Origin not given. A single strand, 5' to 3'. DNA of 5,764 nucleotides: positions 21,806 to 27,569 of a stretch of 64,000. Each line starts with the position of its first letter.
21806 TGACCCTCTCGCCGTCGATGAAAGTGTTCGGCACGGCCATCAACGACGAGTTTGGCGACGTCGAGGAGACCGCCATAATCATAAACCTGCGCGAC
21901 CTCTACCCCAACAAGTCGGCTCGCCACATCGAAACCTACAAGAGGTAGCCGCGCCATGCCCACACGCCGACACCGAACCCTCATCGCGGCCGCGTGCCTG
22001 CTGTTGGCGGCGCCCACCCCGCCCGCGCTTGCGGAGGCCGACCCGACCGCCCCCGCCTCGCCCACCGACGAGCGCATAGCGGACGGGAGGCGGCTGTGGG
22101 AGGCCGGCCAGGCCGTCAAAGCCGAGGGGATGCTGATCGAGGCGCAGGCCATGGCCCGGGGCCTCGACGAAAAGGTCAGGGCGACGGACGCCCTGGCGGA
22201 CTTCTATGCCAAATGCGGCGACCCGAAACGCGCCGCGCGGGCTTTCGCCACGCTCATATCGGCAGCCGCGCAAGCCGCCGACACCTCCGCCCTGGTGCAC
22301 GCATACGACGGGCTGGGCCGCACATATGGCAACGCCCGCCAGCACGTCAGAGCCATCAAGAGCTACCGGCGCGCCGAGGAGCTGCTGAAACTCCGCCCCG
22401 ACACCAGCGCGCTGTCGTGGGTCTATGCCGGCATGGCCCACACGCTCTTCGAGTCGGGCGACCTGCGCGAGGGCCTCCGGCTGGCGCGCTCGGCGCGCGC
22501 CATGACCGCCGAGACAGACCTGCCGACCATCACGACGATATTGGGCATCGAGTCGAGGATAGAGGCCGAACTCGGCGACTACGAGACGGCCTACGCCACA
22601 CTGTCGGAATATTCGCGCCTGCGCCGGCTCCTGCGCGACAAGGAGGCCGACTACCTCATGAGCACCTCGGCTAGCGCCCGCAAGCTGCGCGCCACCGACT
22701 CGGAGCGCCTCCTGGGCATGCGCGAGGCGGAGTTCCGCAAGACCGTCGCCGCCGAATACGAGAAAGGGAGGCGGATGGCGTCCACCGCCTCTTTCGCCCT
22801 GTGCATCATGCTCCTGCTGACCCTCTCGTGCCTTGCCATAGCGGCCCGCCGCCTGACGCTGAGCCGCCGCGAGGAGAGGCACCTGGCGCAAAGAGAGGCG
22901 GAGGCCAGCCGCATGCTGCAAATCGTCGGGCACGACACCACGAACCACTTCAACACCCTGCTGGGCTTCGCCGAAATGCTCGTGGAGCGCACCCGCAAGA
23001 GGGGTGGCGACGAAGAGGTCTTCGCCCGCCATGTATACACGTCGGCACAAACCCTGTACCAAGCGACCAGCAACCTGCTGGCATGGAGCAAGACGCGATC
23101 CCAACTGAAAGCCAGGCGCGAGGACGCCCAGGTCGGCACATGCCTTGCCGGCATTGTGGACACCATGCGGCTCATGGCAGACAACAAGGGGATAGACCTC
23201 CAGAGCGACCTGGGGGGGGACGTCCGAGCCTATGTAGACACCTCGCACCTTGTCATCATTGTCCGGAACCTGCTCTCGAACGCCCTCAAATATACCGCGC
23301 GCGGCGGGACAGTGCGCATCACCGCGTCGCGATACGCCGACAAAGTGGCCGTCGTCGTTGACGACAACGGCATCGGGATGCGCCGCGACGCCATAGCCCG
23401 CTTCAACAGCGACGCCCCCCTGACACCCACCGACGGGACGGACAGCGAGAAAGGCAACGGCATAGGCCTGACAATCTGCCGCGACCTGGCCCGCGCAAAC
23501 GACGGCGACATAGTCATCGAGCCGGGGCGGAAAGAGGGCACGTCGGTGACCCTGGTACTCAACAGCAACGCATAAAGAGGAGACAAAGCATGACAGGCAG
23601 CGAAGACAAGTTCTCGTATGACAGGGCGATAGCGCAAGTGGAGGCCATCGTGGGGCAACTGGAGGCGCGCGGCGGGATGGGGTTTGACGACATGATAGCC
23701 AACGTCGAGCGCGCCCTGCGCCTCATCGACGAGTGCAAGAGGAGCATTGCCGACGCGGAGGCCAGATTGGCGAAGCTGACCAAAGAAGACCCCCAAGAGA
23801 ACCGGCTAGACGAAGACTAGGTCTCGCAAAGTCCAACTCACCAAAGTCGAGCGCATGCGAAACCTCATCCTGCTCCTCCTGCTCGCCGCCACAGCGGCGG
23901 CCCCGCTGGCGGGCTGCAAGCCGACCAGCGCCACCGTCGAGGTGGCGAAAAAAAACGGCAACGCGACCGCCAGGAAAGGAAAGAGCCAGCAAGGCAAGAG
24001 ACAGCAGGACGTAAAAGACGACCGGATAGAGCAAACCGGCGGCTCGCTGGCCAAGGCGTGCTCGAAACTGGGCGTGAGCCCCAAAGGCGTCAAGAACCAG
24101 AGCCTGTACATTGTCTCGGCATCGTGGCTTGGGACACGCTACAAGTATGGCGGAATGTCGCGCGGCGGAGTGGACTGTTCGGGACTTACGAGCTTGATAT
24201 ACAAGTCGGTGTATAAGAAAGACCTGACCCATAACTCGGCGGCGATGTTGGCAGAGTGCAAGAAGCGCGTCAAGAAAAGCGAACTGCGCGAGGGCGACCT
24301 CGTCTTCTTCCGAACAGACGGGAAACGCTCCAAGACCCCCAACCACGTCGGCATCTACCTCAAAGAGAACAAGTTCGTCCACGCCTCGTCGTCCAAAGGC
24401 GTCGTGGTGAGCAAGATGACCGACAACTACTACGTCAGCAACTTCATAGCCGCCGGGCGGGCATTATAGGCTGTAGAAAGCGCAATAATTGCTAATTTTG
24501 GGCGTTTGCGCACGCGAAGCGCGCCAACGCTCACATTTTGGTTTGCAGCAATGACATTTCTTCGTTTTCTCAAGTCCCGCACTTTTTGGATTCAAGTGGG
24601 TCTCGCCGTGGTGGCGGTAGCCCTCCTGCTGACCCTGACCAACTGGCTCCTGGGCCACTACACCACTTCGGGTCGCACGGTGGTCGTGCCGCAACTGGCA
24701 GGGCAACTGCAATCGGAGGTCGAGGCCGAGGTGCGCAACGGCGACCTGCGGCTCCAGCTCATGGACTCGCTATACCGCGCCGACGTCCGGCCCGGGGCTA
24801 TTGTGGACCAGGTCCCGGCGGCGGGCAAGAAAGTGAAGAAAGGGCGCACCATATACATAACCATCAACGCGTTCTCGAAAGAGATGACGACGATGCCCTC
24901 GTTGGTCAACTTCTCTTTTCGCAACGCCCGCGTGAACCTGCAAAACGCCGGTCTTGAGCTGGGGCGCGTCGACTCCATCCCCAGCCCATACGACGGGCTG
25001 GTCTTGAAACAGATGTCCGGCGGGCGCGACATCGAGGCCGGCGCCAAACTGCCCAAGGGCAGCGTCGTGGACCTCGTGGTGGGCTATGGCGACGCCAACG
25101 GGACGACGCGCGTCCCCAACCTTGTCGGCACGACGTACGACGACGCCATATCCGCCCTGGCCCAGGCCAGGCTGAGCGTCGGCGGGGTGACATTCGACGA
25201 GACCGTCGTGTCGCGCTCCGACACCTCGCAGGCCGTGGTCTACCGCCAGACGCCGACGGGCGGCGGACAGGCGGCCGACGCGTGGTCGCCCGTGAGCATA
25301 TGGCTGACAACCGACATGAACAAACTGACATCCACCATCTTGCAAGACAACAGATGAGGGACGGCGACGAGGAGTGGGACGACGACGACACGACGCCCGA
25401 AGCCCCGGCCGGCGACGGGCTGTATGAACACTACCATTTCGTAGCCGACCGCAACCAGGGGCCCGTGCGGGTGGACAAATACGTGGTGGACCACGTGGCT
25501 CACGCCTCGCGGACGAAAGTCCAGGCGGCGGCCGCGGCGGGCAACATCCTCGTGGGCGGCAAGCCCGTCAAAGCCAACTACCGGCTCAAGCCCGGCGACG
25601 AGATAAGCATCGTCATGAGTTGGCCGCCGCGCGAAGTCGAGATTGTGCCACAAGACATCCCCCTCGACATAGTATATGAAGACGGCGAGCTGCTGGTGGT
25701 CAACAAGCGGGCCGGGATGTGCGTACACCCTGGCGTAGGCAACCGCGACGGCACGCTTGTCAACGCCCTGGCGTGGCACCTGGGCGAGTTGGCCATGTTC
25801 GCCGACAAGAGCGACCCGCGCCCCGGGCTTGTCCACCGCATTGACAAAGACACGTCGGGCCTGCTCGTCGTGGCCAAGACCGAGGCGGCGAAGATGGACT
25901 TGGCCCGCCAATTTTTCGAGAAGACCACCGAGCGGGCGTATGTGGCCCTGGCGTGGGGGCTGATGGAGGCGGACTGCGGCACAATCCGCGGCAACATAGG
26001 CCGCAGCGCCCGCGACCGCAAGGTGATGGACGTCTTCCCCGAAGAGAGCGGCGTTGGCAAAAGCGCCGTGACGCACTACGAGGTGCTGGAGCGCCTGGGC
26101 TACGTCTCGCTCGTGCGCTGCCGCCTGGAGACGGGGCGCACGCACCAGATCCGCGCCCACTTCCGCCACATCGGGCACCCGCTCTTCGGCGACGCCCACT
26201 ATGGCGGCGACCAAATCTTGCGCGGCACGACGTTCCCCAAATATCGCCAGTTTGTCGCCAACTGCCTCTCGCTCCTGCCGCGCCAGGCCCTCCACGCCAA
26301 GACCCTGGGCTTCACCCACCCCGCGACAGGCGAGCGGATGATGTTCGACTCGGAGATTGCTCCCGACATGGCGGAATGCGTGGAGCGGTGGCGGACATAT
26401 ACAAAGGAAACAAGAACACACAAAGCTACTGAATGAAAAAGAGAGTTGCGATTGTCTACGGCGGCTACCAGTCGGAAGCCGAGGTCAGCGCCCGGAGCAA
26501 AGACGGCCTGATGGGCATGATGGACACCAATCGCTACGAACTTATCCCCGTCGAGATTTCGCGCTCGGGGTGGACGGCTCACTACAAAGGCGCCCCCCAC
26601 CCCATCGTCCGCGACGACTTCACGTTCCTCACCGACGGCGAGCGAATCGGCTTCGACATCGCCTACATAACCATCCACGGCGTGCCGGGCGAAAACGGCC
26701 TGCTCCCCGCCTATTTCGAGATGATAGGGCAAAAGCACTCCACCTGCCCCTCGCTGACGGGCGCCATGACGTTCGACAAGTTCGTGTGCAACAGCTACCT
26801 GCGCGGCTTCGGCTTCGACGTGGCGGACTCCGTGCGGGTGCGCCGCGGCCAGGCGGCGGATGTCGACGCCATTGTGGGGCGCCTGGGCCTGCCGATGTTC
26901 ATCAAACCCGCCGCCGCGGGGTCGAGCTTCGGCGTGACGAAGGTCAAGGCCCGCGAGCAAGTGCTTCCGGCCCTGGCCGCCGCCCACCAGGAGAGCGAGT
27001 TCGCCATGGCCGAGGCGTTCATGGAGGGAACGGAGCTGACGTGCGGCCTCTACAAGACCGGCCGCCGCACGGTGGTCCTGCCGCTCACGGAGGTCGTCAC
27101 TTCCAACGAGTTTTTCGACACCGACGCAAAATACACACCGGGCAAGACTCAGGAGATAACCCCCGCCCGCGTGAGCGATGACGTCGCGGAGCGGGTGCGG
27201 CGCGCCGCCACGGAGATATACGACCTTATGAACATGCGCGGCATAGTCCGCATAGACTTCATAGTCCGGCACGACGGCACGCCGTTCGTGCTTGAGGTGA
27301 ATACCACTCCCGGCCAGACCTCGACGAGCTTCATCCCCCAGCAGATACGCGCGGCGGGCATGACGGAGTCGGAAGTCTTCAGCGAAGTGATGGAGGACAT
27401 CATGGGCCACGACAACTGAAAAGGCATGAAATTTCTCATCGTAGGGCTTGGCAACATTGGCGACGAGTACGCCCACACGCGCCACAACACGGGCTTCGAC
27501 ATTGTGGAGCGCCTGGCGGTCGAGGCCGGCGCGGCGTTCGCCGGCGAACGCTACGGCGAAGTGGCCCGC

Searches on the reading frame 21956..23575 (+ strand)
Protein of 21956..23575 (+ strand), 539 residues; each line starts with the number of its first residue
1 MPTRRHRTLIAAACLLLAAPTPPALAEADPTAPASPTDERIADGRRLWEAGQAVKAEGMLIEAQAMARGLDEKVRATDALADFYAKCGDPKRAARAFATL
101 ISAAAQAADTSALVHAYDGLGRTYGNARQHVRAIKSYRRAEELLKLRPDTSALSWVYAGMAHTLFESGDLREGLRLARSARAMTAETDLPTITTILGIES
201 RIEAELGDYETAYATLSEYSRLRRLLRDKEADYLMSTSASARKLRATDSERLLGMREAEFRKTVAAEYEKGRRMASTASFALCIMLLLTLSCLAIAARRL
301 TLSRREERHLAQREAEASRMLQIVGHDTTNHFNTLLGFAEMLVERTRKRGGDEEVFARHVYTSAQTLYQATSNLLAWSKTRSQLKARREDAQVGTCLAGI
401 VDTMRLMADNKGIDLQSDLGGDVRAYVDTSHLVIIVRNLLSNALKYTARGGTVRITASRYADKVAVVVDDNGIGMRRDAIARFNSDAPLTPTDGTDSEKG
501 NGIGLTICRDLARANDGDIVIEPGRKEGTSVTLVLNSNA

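Call 20: search_protein_families(library=pfam, proteins=[window:21956-23575:+], max_evalue=0.001)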
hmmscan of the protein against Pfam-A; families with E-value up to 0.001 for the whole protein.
window:21956-23575:+ (539 aa): 3 families
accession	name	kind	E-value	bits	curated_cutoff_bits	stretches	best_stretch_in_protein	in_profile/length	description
PF02518.31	HATPase_c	-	3e-20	73.2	26.4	1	428-536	2-108/111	Histidine kinase-, DNA gyrase B-, and HSP90-like ATPase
PF13581.12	HATPase_c_2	-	2e-05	25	27.4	1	429-533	29-125/127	Histidine kinase-like ATPase domain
PF13424.12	TPR_12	-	0.00023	21.7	30.1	0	79-144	8-75/77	Tetratricopeptide repeat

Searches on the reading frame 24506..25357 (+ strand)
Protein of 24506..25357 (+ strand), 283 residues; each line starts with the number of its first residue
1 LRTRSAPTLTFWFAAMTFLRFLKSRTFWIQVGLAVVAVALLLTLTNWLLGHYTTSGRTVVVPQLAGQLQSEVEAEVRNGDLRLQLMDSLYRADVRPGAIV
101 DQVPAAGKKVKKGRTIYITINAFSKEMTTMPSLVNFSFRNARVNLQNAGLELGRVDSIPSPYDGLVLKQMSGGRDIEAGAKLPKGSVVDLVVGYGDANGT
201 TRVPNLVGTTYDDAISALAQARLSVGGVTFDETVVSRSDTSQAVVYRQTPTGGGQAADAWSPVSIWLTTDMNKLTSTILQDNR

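Call 19: search_protein_families(library=pfam, proteins=[window:24506-25357:+], max_evalue=0.001)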
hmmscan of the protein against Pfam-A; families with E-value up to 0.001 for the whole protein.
window:24506-25357:+ (283 aa): 1 family
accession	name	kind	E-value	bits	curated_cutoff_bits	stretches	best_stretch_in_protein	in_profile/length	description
PF03793.24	PASTA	-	4.1e-25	87.9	23.2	3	59-121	1-63/64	PASTA domain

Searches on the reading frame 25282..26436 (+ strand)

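Call 19: search_protein_families(library=pfam, proteins=[window:25282-26436:+], max_evalue=0.001)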
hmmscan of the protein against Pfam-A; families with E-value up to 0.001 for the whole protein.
window:25282-26436:+ (384 aa): 2 families
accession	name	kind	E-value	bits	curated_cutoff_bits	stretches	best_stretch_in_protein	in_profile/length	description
PF00849.27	PseudoU_synth_2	-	2.8e-30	106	26.8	1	137-296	2-152/152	RNA pseudouridylate synthase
PF01479.30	S4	-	8.6e-09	35.4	22.8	1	62-108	1-48/48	S4 domain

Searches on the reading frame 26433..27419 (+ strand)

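Call 19: search_protein_families(library=pfam, proteins=[window:26433-27419:+], max_evalue=0.001)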
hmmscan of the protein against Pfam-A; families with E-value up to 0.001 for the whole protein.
window:26433-27419:+ (328 aa): 6 families
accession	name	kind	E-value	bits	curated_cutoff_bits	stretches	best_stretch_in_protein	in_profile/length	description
PF07478.18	Dala_Dala_lig_C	-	5.9e-46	157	24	1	128-319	7-202/204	D-ala D-ala ligase C-terminus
PF01820.27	Dala_Dala_lig_N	-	3.2e-12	47.5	34.6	1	4-105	1-121/121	D-ala D-ala ligase N-terminus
PF02786.22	CPSase_L_D2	-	2.7e-07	30.8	19.8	1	115-291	1-178/211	Carbamoyl-phosphate synthase L chain, ATP binding domain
PF02655.19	ATP-grasp_3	-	5.5e-07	30.3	23.2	1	154-291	33-155/160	ATP-grasp domain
PF13535.11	ATP-grasp_4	-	2.9e-06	27.4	27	1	152-292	2-151/160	ATP-grasp domain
PF02222.28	ATP-grasp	-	0.00034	20.8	27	0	126-281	6-152/179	ATP-grasp domain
